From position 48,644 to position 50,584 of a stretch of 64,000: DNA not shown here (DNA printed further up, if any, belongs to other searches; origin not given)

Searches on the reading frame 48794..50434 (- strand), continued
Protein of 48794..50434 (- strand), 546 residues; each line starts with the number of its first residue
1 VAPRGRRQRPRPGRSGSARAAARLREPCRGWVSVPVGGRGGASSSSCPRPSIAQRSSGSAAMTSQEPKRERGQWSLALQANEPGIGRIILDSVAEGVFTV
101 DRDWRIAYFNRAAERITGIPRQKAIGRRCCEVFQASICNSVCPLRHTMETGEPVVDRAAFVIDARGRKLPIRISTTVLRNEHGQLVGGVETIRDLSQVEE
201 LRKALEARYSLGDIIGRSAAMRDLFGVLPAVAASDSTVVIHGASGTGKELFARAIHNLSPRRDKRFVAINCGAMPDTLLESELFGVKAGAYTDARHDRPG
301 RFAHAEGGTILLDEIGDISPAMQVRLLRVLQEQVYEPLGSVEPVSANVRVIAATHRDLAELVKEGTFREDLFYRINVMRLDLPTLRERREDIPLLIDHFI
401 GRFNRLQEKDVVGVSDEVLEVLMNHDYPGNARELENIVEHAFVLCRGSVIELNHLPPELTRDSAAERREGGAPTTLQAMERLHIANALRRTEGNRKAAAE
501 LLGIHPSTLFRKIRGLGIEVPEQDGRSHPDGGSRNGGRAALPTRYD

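Call 46: find_homologous_proteins(query=window:48794-50251:-, max_evalue=1e-60)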
Query window:48794-50251:- (485 aa): 8000 proteins with E <= 1e-60 among 8000 candidates; the best 120 are listed.
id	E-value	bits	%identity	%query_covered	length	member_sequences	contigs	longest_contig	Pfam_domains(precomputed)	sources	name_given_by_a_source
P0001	0.0e+0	1021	97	98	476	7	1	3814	PF13426.14,PF13188.14,PF00158.33,PF25601.2,PF02954.26,PF08448.17,PF00989.32,PF14532.13,PF07728.21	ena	-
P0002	4.4e-290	980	93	98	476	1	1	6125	PF13426.14,PF13188.14,PF00158.33,PF25601.2,PF02954.26,PF08448.17,PF00004.36,PF00989.32,PF14532.13,PF07728.21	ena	-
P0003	5.9e-271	917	89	95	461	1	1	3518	PF13426.14,PF13188.14,PF00158.33,PF25601.2,PF02954.26,PF08448.17,PF00004.36,PF00989.32,PF14532.13,PF07728.21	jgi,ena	-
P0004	4.1e-265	898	86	97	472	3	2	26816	PF13426.14,PF13188.14,PF00158.33,PF25601.2,PF02954.26,PF08448.17,PF00004.36,PF00989.32,PF14532.13,PF07728.21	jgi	jgi:PAS domain S-box-containing protein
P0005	1.2e-254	864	84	94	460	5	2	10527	PF13426.14,PF13188.14,PF00158.33,PF25601.2,PF02954.26,PF08448.17,PF00989.32,PF14532.13,PF07728.21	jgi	jgi:PAS domain S-box-containing protein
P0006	2.4e-252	856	82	95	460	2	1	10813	PF13426.14,PF13188.14,PF00158.33,PF25601.2,PF02954.26,PF08448.17,PF00004.36,PF00989.32,PF14532.13,PF07728.21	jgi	jgi:PAS domain S-box-containing protein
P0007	9.4e-251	851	81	95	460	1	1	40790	PF13426.14,PF13188.14,PF00158.33,PF25601.2,PF02954.26,PF08448.17,PF00004.36,PF00989.32,PF14532.13,PF07728.21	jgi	-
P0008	1.1e-250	850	82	95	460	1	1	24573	PF13426.14,PF13188.14,PF00158.33,PF25601.2,PF02954.26,PF08448.17,PF00989.32,PF14532.13,PF07728.21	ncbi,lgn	-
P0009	2.4e-247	839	82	94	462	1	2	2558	PF13426.14,PF13188.14,PF00158.33,PF25601.2,PF02954.26,PF08448.17,PF00004.36,PF00989.32,PF14532.13,PF07728.21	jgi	jgi:PAS domain S-box-containing protein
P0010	7.8e-247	838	-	-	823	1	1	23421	PF13596.13,PF08447.19,PF13426.14,PF13188.14,PF00158.33,PF25601.2,PF02954.26,PF08448.17,PF00989.32,PF14532.13,PF07728.21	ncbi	-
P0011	8.6e-247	838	81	95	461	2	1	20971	PF13426.14,PF13188.14,PF00158.33,PF25601.2,PF02954.26,PF08448.17,PF00989.32,PF14532.13,PF07728.21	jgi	-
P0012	1.1e-246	837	81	95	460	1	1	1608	PF13426.14,PF13188.14,PF00158.33,PF25601.2,PF02954.26,PF08448.17,PF00004.36,PF00989.32,PF14532.13,PF07728.21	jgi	-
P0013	1.8e-246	837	81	95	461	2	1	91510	PF13426.14,PF13188.14,PF00158.33,PF25601.2,PF02954.26,PF08448.17,PF00989.32,PF14532.13,PF07728.21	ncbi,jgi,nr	ncbi:MAG: sigma 54-interacting transcriptional regulator [Thermoanaerobaculales bacterium]|jgi:PAS d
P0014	5.2e-245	832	80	94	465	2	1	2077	PF13426.14,PF13188.14,PF00158.33,PF25601.2,PF02954.26,PF08448.17,PF00004.36,PF00989.32,PF14532.13,PF07728.21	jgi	jgi:PAS domain S-box-containing protein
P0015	3.0e-244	829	-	-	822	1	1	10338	PF13596.13,PF08447.19,PF13426.14,PF13188.14,PF00158.33,PF25601.2,PF02954.26,PF08448.17,PF00989.32,PF14532.13,PF07728.21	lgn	-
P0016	1.3e-243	827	-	-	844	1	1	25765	PF13426.14,PF13188.14,PF24820.2,PF14532.13,PF07728.21,PF08447.19,PF12860.14,PF00158.33,PF25601.2,PF02954.26,PF08448.17,PF00989.32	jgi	-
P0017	2.6e-243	826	80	95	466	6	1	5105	PF13426.14,PF00158.33,PF25601.2,PF02954.26,PF08448.17,PF00004.36,PF00989.32,PF14532.13,PF07728.21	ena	-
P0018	2.9e-243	826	80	95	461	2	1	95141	PF13426.14,PF00158.33,PF25601.2,PF02954.26,PF08448.17,PF00004.36,PF00989.32,PF14532.13,PF07728.21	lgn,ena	-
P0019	6.2e-243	825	81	93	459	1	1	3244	PF13426.14,PF13188.14,PF00158.33,PF25601.2,PF02954.26,PF08448.17,PF00989.32,PF14532.13,PF07728.21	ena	-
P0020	9.4e-243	824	80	95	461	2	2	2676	PF13426.14,PF00158.33,PF25601.2,PF02954.26,PF08448.17,PF00004.36,PF00989.32,PF14532.13,PF07728.21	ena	-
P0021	2.4e-242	823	80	92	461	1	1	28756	PF13426.14,PF00158.33,PF25601.2,PF02954.26,PF08448.17,PF00989.32,PF14532.13,PF07728.21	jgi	jgi:PAS domain S-box-containing protein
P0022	1.1e-241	821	80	92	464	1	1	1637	PF13426.14,PF00158.33,PF25601.2,PF02954.26,PF08448.17,PF00004.36,PF00989.32,PF14532.13,PF07728.21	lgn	-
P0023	3.3e-241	819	81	94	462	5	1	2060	PF13426.14,PF13188.14,PF00158.33,PF25601.2,PF02954.26,PF08448.17,PF00004.36,PF00989.32,PF14532.13,PF07728.21,PF13191.13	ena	-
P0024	4.3e-241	819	81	94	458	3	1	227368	PF13426.14,PF13188.14,PF00158.33,PF25601.2,PF02954.26,PF08448.17,PF00989.32,PF14532.13,PF07728.21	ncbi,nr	ncbi:MAG: sigma 54-interacting transcriptional regulator [Thermoanaerobaculales bacterium]|nr:sigma 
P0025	4.3e-241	819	-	-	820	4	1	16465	PF13596.13,PF08447.19,PF13426.14,PF13188.14,PF00158.33,PF25601.2,PF02954.26,PF08448.17,PF00989.32,PF14532.13,PF07728.21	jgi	jgi:PAS domain S-box-containing protein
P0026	5.4e-241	819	-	-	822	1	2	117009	PF13596.13,PF08447.19,PF13426.14,PF13188.14,PF00158.33,PF25601.2,PF02954.26,PF08448.17,PF00989.32,PF14532.13,PF07728.21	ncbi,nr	ncbi:MAG: sigma 54-interacting transcriptional regulator [Proteobacteria bacterium]|nr:sigma 54-inte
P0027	1.3e-240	817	80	94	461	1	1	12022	PF13426.14,PF00158.33,PF25601.2,PF02954.26,PF08448.17,PF00004.36,PF00989.32,PF14532.13,PF07728.21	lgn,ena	-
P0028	1.5e-240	817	81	93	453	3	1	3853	PF13426.14,PF13188.14,PF00158.33,PF25601.2,PF02954.26,PF08448.17,PF00004.36,PF00989.32,PF14532.13,PF07728.21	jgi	jgi:PAS domain S-box-containing protein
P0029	1.6e-240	817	80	94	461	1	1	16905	PF13426.14,PF00158.33,PF25601.2,PF02954.26,PF08448.17,PF00004.36,PF00989.32,PF14532.13,PF07728.21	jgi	-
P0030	1.6e-240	817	81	93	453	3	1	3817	PF13426.14,PF13188.14,PF00158.33,PF25601.2,PF02954.26,PF08448.17,PF00004.36,PF00989.32,PF14532.13,PF07728.21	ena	-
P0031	1.8e-240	817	81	93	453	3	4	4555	PF13426.14,PF13188.14,PF00158.33,PF25601.2,PF02954.26,PF08448.17,PF00004.36,PF00989.32,PF14532.13,PF07728.21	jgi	jgi:PAS domain S-box-containing protein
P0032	4.0e-240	816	80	93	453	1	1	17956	PF13426.14,PF00158.33,PF25601.2,PF02954.26,PF08448.17,PF00004.36,PF00989.32,PF14532.13,PF07728.21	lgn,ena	-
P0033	5.1e-240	815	80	93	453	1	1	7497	PF13426.14,PF00158.33,PF25601.2,PF02954.26,PF08448.17,PF00004.36,PF00989.32,PF14532.13,PF07728.21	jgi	-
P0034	6.4e-240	815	-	-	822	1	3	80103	PF13596.13,PF13426.14,PF13188.14,PF00158.33,PF25601.2,PF02954.26,PF08448.17,PF00989.32,PF14532.13,PF07728.21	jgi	jgi:PAS domain S-box-containing protein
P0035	9.2e-240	814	79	92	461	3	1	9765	PF13426.14,PF00158.33,PF25601.2,PF02954.26,PF08448.17,PF00004.36,PF00989.32,PF14532.13,PF07728.21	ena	-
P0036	1.4e-239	814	80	93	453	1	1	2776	PF13426.14,PF13188.14,PF00158.33,PF25601.2,PF02954.26,PF08448.17,PF00004.36,PF00989.32,PF14532.13,PF07728.21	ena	-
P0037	3.2e-239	813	80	93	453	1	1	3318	PF13426.14,PF13188.14,PF00158.33,PF25601.2,PF02954.26,PF08448.17,PF00004.36,PF00989.32,PF14532.13,PF07728.21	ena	-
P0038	5.5e-239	812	81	93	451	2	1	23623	PF13426.14,PF13188.14,PF00158.33,PF25601.2,PF02954.26,PF08448.17,PF00004.36,PF00989.32,PF14532.13,PF07728.21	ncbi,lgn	-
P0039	7.0e-239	812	79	92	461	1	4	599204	PF13426.14,PF00158.33,PF25601.2,PF02954.26,PF08448.17,PF00989.32,PF14532.13,PF07728.21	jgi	-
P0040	8.1e-239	811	80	93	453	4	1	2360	PF13426.14,PF13188.14,PF00158.33,PF25601.2,PF02954.26,PF08448.17,PF00989.32,PF14532.13,PF07728.21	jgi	-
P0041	8.3e-239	811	79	95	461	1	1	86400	PF13426.14,PF00158.33,PF25601.2,PF02954.26,PF08448.17,PF00004.36,PF00989.32,PF14532.13,PF07728.21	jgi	jgi:PAS domain S-box-containing protein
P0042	1.0e-238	811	80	93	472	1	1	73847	PF13426.14,PF13188.14,PF00158.33,PF25601.2,PF02954.26,PF08448.17,PF00004.36,PF00989.32,PF14532.13,PF07728.21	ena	-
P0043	1.4e-238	811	80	93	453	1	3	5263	PF13426.14,PF13188.14,PF00158.33,PF25601.2,PF02954.26,PF08448.17,PF00989.32,PF14532.13,PF07728.21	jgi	jgi:PAS domain S-box-containing protein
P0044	5.0e-238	809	80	93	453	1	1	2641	PF13426.14,PF13188.14,PF00158.33,PF25601.2,PF02954.26,PF08448.17,PF00989.32,PF14532.13,PF07728.21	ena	-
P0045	1.2e-237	807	80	92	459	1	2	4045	PF13426.14,PF13188.14,PF00158.33,PF25601.2,PF02954.26,PF08448.17,PF00989.32,PF14532.13,PF07728.21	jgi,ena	-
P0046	1.8e-237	807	-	-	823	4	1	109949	PF13596.13,PF13426.14,PF13188.14,PF00158.33,PF25601.2,PF02954.26,PF08448.17,PF00989.32,PF14532.13,PF07728.21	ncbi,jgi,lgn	-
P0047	2.1e-237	807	-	-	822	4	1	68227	PF13426.14,PF13188.14,PF00004.36,PF14532.13,PF07728.21,PF13596.13,PF08447.19,PF00158.33,PF25601.2,PF02954.26,PF08448.17,PF00989.32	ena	-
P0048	2.8e-237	806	-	-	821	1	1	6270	PF13596.13,PF08447.19,PF13426.14,PF13188.14,PF00158.33,PF25601.2,PF02954.26,PF08448.17,PF00989.32,PF14532.13,PF07728.21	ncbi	-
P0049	3.1e-237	806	80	92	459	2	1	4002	PF13426.14,PF13188.14,PF00158.33,PF25601.2,PF02954.26,PF08448.17,PF00004.36,PF00989.32,PF14532.13,PF07728.21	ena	-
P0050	1.0e-236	804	80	93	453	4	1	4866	PF13426.14,PF13188.14,PF00158.33,PF25601.2,PF02954.26,PF08448.17,PF00989.32,PF14532.13,PF07728.21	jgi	jgi:PAS domain S-box-containing protein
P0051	1.2e-236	804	79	95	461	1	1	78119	PF13426.14,PF13188.14,PF00158.33,PF25601.2,PF02954.26,PF08448.17,PF00989.32,PF14532.13,PF07728.21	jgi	jgi:PAS domain S-box-containing protein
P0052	8.6e-236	801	77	95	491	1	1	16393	PF13426.14,PF13188.14,PF00158.33,PF25601.2,PF02954.26,PF08448.17,PF00989.32,PF14532.13,PF07728.21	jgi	jgi:PAS domain S-box-containing protein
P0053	1.2e-235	801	79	93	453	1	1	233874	PF13426.14,PF00158.33,PF25601.2,PF02954.26,PF08448.17,PF00989.32,PF14532.13,PF07728.21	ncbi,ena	-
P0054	9.1e-235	798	79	93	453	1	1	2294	PF13426.14,PF00158.33,PF25601.2,PF02954.26,PF08448.17,PF00989.32,PF14532.13,PF07728.21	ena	-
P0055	1.1e-234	798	80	93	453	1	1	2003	PF13596.13,PF13426.14,PF13188.14,PF00158.33,PF25601.2,PF02954.26,PF08448.17,PF00989.32,PF14532.13,PF07728.21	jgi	jgi:PAS domain S-box-containing protein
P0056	3.5e-234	796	79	93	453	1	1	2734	PF13426.14,PF13188.14,PF00158.33,PF25601.2,PF02954.26,PF08448.17,PF00004.36,PF00989.32,PF14532.13,PF07728.21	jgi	jgi:PAS domain S-box-containing protein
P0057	4.3e-234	796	78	93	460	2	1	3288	PF13426.14,PF00158.33,PF25601.2,PF02954.26,PF08448.17,PF00004.36,PF00989.32,PF14532.13,PF07728.21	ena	-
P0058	1.1e-231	788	78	93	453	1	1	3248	PF13426.14,PF13188.14,PF00158.33,PF25601.2,PF02954.26,PF08448.17,PF00989.32,PF14532.13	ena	-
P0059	2.0e-231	787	79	93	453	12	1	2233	PF13426.14,PF13188.14,PF00158.33,PF25601.2,PF02954.26,PF08448.17,PF00989.32,PF14532.13,PF07728.21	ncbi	-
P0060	4.2e-231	786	77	93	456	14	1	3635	PF13426.14,PF13188.14,PF00158.33,PF25601.2,PF02954.26,PF08448.17,PF00004.36,PF00989.32,PF14532.13,PF07728.21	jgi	jgi:PAS domain S-box-containing protein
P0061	6.0e-231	785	78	93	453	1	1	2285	PF13426.14,PF13188.14,PF00158.33,PF25601.2,PF02954.26,PF08448.17,PF00989.32,PF14532.13,PF07728.21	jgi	-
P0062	1.6e-228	777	76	93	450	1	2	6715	PF13426.14,PF13188.14,PF00158.33,PF25601.2,PF02954.26,PF08448.17,PF00004.36,PF00989.32,PF14532.13,PF07728.21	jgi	-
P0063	3.4e-228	776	77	93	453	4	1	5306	PF13426.14,PF13188.14,PF00158.33,PF25601.2,PF02954.26,PF08448.17,PF00989.32,PF14532.13,PF07728.21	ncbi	-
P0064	3.5e-228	776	77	93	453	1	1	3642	PF13426.14,PF13188.14,PF00158.33,PF25601.2,PF02954.26,PF08448.17,PF00004.36,PF00989.32,PF14532.13,PF07728.21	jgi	jgi:PAS domain S-box-containing protein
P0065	1.4e-227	774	78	93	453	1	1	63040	PF13426.14,PF13188.14,PF00158.33,PF25601.2,PF02954.26,PF08448.17,PF00989.32,PF14532.13,PF07728.21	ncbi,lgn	-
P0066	1.9e-227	774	78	93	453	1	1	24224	PF13426.14,PF13188.14,PF00158.33,PF25601.2,PF02954.26,PF08448.17,PF00989.32,PF14532.13,PF07728.21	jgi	jgi:PAS domain S-box-containing protein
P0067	2.4e-227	774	77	93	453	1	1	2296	PF13426.14,PF13188.14,PF00158.33,PF25601.2,PF02954.26,PF08448.17,PF00989.32,PF14532.13,PF07728.21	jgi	-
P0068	7.1e-227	772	78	93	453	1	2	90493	PF13426.14,PF13188.14,PF00158.33,PF25601.2,PF02954.26,PF08448.17,PF00989.32,PF14532.13,PF07728.21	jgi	-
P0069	1.2e-226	771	78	93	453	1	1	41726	PF13426.14,PF13188.14,PF00158.33,PF25601.2,PF02954.26,PF08448.17,PF00989.32,PF14532.13,PF07728.21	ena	-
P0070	3.8e-226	770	76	93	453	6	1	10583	PF13426.14,PF13188.14,PF00158.33,PF25601.2,PF02954.26,PF08448.17,PF00989.32,PF14532.13,PF07728.21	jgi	jgi:PAS domain S-box-containing protein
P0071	9.0e-226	768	76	93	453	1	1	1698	PF13426.14,PF13188.14,PF00158.33,PF25601.2,PF02954.26,PF08448.17,PF00004.36,PF00989.32,PF14532.13,PF07728.21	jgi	jgi:PAS domain S-box-containing protein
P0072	9.4e-226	768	76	93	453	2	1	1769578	PF13426.14,PF13188.14,PF00158.33,PF25601.2,PF02954.26,PF08448.17,PF00989.32,PF14532.13,PF07728.21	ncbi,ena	-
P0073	1.4e-225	768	77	93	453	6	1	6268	PF13426.14,PF13188.14,PF00158.33,PF25601.2,PF02954.26,PF08448.17,PF00989.32,PF14532.13,PF07728.21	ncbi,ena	-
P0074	1.7e-225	767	76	93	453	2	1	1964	PF13426.14,PF13188.14,PF00158.33,PF25601.2,PF02954.26,PF08448.17,PF00989.32,PF14532.13,PF07728.21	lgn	-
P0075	1.8e-225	767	75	93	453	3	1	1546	PF13426.14,PF13188.14,PF00158.33,PF25601.2,PF02954.26,PF08448.17,PF00989.32,PF14532.13,PF07728.21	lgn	-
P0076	2.0e-225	767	76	93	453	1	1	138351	PF13426.14,PF13188.14,PF00158.33,PF25601.2,PF02954.26,PF08448.17,PF00989.32,PF14532.13,PF07728.21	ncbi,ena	-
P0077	3.1e-225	767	76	93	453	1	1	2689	PF13426.14,PF13188.14,PF00158.33,PF25601.2,PF02954.26,PF08448.17,PF00989.32,PF14532.13,PF07728.21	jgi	jgi:PAS domain S-box-containing protein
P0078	3.3e-225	766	75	93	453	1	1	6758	PF13426.14,PF13188.14,PF00158.33,PF25601.2,PF02954.26,PF08448.17,PF00989.32,PF14532.13,PF07728.21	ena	-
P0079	3.4e-225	766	76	93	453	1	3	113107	PF13426.14,PF13188.14,PF00158.33,PF25601.2,PF02954.26,PF08448.17,PF00989.32,PF14532.13,PF07728.21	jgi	-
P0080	5.0e-225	766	75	93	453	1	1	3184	PF13426.14,PF13188.14,PF00158.33,PF25601.2,PF02954.26,PF08448.17,PF00989.32,PF14532.13,PF07728.21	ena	-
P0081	7.7e-225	765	76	93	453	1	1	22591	PF13426.14,PF13188.14,PF00158.33,PF25601.2,PF02954.26,PF08448.17,PF00004.36,PF00989.32,PF14532.13,PF07728.21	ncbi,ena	-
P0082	1.2e-224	765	74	93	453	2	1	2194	PF13426.14,PF13188.14,PF00158.33,PF25601.2,PF02954.26,PF08448.17,PF00989.32,PF14532.13,PF07728.21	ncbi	-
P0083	1.4e-224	764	75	93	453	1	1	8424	PF13426.14,PF13188.14,PF00158.33,PF25601.2,PF02954.26,PF08448.17,PF00989.32,PF14532.13,PF07728.21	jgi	jgi:PAS domain S-box-containing protein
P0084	1.5e-224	764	77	93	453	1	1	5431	PF13426.14,PF13188.14,PF00158.33,PF25601.2,PF02954.26,PF08448.17,PF00004.36,PF00989.32,PF14532.13,PF07728.21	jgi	jgi:PAS domain S-box-containing protein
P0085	1.7e-224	764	75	94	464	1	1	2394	PF13426.14,PF13188.14,PF00158.33,PF25601.2,PF02954.26,PF08448.17,PF00004.36,PF00989.32,PF14532.13,PF07728.21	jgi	jgi:PAS domain S-box-containing protein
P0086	1.8e-224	764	75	93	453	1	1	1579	PF13426.14,PF13188.14,PF00158.33,PF25601.2,PF02954.26,PF08448.17,PF00989.32,PF14532.13,PF07728.21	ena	-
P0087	1.9e-224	764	75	93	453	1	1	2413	PF13426.14,PF13188.14,PF00158.33,PF25601.2,PF02954.26,PF08448.17,PF00004.36,PF00989.32,PF14532.13,PF07728.21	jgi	jgi:PAS domain S-box-containing protein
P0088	2.5e-224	764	76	93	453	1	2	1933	PF13426.14,PF13188.14,PF00158.33,PF25601.2,PF02954.26,PF08448.17,PF00004.36,PF00989.32,PF14532.13,PF07728.21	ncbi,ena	-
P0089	3.7e-224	763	75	93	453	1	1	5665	PF13426.14,PF13188.14,PF00158.33,PF25601.2,PF02954.26,PF08448.17,PF00989.32,PF14532.13,PF07728.21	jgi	-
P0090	6.2e-224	762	76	93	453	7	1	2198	PF13426.14,PF13188.14,PF00158.33,PF25601.2,PF02954.26,PF08448.17,PF00004.36,PF00989.32,PF14532.13,PF07728.21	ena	-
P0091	7.9e-224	762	75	93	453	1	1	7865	PF13426.14,PF13188.14,PF00158.33,PF25601.2,PF02954.26,PF08448.17,PF00989.32,PF14532.13,PF07728.21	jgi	jgi:PAS domain S-box-containing protein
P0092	8.1e-224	762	76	93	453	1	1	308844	PF13426.14,PF13188.14,PF00158.33,PF25601.2,PF02954.26,PF08448.17,PF00989.32,PF14532.13,PF07728.21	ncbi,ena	-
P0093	9.2e-224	762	75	93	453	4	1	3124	PF13426.14,PF13188.14,PF00158.33,PF25601.2,PF02954.26,PF08448.17,PF00989.32,PF14532.13,PF07728.21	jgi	jgi:PAS domain S-box-containing protein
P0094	1.1e-223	761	74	93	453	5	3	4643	PF13426.14,PF13188.14,PF00158.33,PF25601.2,PF02954.26,PF08448.17,PF00989.32,PF14532.13,PF07728.21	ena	-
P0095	1.2e-223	761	74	93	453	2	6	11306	PF13426.14,PF13188.14,PF00158.33,PF25601.2,PF02954.26,PF08448.17,PF00989.32,PF14532.13,PF07728.21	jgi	jgi:PAS domain S-box-containing protein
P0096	1.3e-223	761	76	93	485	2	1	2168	PF13426.14,PF13188.14,PF00158.33,PF25601.2,PF02954.26,PF08448.17,PF00004.36,PF00989.32,PF14532.13,PF07728.21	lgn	-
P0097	1.3e-223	761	76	93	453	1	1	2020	PF13426.14,PF13188.14,PF00158.33,PF25601.2,PF02954.26,PF08448.17,PF00989.32,PF14532.13,PF07728.21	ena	-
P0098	1.6e-223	761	76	93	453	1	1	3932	PF13426.14,PF13188.14,PF00158.33,PF25601.2,PF02954.26,PF08448.17,PF00004.36,PF00989.32,PF14532.13,PF07728.21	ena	-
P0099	2.7e-223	760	75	93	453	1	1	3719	PF13426.14,PF13188.14,PF00158.33,PF25601.2,PF02954.26,PF08448.17,PF00989.32,PF14532.13,PF07728.21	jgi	jgi:PAS domain S-box-containing protein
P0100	3.1e-223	760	-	-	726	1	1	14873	PF13426.14,PF13188.14,PF00004.36,PF14532.13,PF07728.21,PF13596.13,PF08447.19,PF00158.33,PF07724.21,PF25601.2,PF02954.26,PF18024.8,PF08448.17,PF00989.32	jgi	jgi:PAS domain S-box-containing protein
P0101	9.3e-223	758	81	86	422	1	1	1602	PF00158.33,PF25601.2,PF02954.26,PF00004.36,PF14532.13,PF07728.21,PF13191.13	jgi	jgi:transcriptional regulator with PAS, ATPase and Fis domain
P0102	1.8e-222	757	74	93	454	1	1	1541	PF13426.14,PF13188.14,PF00158.33,PF25601.2,PF02954.26,PF08448.17,PF00989.32,PF14532.13,PF07728.21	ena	-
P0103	2.1e-222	757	76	93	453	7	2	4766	PF13426.14,PF13188.14,PF00158.33,PF25601.2,PF02954.26,PF08448.17,PF00004.36,PF00989.32,PF14532.13,PF07728.21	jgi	jgi:PAS domain S-box-containing protein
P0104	3.0e-222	757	74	93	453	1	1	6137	PF13426.14,PF13188.14,PF00158.33,PF25601.2,PF02954.26,PF08448.17,PF00989.32,PF14532.13,PF07728.21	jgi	jgi:PAS domain S-box-containing protein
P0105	3.5e-222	757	75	93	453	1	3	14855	PF13426.14,PF13188.14,PF00158.33,PF25601.2,PF02954.26,PF08448.17,PF00004.36,PF00989.32,PF14532.13,PF07728.21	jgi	jgi:PAS domain S-box-containing protein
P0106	4.9e-222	756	75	93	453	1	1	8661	PF13426.14,PF13188.14,PF00158.33,PF25601.2,PF02954.26,PF08448.17,PF00004.36,PF00989.32,PF14532.13,PF07728.21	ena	-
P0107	5.1e-222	756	74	93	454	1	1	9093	PF13426.14,PF13188.14,PF00158.33,PF25601.2,PF02954.26,PF08448.17,PF00989.32,PF14532.13,PF07728.21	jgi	jgi:PAS domain S-box-containing protein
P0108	1.6e-221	754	74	93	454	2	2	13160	PF13426.14,PF13188.14,PF00158.33,PF25601.2,PF02954.26,PF08448.17,PF00989.32,PF14532.13,PF07728.21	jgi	-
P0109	2.8e-221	754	74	93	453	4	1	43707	PF13426.14,PF13188.14,PF00158.33,PF25601.2,PF02954.26,PF08448.17,PF00989.32,PF14532.13,PF07728.21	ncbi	-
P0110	2.8e-221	754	74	93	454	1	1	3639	PF13426.14,PF13188.14,PF00158.33,PF25601.2,PF02954.26,PF08448.17,PF00989.32,PF14532.13,PF07728.21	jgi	jgi:PAS domain S-box-containing protein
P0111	1.3e-220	751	74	93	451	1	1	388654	PF13426.14,PF13188.14,PF00158.33,PF25601.2,PF02954.26,PF08448.17,PF00989.32,PF14532.13,PF07728.21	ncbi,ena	-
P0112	1.4e-220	751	73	93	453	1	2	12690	PF13426.14,PF13188.14,PF00158.33,PF25601.2,PF02954.26,PF08448.17,PF00989.32,PF14532.13,PF07728.21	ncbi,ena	-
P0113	1.9e-220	751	76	93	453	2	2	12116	PF13426.14,PF13188.14,PF00158.33,PF25601.2,PF02954.26,PF08448.17,PF00989.32,PF14532.13,PF07728.21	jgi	jgi:PAS domain S-box-containing protein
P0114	2.3e-220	750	73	93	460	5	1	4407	PF13426.14,PF13188.14,PF00158.33,PF25601.2,PF02954.26,PF08448.17,PF00989.32,PF14532.13,PF07728.21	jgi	jgi:PAS domain S-box-containing protein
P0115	2.5e-220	750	-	-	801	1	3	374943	PF13426.14,PF13188.14,PF24820.2,PF00004.36,PF14532.13,PF07728.21,PF13596.13,PF08447.19,PF12860.14,PF00158.33,PF25601.2,PF02954.26,PF08448.17,PF00989.32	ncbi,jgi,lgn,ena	-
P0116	3.0e-220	750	74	93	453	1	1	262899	PF13426.14,PF13188.14,PF00158.33,PF25601.2,PF02954.26,PF08448.17,PF00989.32,PF14532.13,PF07728.21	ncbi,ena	-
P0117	3.2e-220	750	74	93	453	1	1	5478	PF13426.14,PF13188.14,PF00158.33,PF25601.2,PF02954.26,PF08448.17,PF00989.32,PF14532.13,PF07728.21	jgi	-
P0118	3.3e-220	750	63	91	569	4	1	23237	PF13596.13,PF13426.14,PF13188.14,PF12860.14,PF00158.33,PF25601.2,PF02954.26,PF08448.17,PF00989.32,PF14532.13,PF07728.21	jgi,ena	-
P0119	4.2e-220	750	74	93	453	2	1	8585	PF13426.14,PF13188.14,PF00158.33,PF25601.2,PF02954.26,PF08448.17,PF00989.32,PF14532.13,PF07728.21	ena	-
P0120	4.8e-220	749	74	93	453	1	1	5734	PF13426.14,PF13188.14,PF00158.33,PF25601.2,PF02954.26,PF08448.17,PF00989.32,PF14532.13,PF07728.21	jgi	jgi:PAS domain S-box-containing protein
